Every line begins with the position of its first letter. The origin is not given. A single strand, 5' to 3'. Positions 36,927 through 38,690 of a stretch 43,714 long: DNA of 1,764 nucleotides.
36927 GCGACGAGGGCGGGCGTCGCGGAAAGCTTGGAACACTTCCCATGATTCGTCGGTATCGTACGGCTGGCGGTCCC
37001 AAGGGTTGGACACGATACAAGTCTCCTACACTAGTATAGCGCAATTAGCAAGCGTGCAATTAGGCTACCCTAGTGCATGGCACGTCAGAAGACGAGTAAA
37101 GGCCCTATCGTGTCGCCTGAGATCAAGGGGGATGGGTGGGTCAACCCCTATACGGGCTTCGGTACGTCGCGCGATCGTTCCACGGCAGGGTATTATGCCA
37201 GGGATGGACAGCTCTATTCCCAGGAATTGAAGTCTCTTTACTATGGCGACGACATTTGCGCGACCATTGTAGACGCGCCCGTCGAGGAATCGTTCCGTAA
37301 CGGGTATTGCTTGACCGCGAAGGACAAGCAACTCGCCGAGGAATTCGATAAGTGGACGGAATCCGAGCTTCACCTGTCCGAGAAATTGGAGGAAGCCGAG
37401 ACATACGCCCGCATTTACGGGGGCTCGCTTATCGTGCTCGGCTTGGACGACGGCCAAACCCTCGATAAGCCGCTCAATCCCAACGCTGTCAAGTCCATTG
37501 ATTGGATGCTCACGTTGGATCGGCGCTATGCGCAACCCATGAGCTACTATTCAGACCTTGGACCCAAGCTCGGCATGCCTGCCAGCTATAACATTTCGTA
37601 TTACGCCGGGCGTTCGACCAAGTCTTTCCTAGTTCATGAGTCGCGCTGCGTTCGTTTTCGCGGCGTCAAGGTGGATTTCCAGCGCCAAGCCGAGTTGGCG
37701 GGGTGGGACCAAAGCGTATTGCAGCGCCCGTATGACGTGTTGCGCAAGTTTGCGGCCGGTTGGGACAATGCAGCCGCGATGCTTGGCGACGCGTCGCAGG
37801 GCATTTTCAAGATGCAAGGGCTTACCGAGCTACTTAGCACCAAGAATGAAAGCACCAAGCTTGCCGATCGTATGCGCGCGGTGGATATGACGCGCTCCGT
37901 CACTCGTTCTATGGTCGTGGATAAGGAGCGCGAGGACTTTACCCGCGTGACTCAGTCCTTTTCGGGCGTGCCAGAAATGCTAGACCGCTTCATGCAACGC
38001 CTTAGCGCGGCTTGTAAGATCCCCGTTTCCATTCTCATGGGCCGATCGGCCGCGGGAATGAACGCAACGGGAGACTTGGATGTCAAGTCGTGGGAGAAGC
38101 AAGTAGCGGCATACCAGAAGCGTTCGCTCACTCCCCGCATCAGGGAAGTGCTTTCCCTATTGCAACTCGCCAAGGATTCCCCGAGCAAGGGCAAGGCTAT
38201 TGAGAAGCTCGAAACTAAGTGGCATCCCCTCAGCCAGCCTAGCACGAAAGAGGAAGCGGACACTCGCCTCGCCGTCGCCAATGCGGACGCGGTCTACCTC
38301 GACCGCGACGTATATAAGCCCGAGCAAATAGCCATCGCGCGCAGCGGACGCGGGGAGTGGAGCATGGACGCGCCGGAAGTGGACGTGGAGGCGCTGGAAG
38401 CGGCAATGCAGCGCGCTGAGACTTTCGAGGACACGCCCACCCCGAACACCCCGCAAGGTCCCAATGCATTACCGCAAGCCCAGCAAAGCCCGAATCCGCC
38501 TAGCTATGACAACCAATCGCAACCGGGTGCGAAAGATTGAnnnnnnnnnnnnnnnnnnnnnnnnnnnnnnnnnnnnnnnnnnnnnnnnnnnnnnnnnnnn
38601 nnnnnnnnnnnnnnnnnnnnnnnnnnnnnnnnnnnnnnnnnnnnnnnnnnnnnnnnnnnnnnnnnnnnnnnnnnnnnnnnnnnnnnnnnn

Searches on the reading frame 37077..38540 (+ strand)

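Call 10: search_protein_families(library=phrogs, proteins=[window:37077-38540:+], max_evalue=0.001)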
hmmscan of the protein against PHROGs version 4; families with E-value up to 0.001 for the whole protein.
window:37077-38540:+ (487 aa): 8 families
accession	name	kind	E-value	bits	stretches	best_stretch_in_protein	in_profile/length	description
phrog_146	-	head and packaging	3.9e-90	304.4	1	14-466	20-462/587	portal protein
phrog_15528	-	head and packaging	2.9e-59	202.3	1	15-420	30-448/794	portal protein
phrog_220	-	head and packaging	3.2e-35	122.5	1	23-473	28-482/1338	minor head protein and DNA pilot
phrog_12751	-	unknown function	1e-26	94.8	1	201-412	1-208/283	-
phrog_15615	-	head and packaging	3.5e-15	56.9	1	39-212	24-192/194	virion structural protein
phrog_30637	-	unknown function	3e-09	36.3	1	207-453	28-264/1119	-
phrog_4660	-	head and packaging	4.8e-09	36.2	1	306-417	366-471/765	minor head protein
phrog_104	-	head and packaging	1e-05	25.4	1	293-473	329-503/550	portal protein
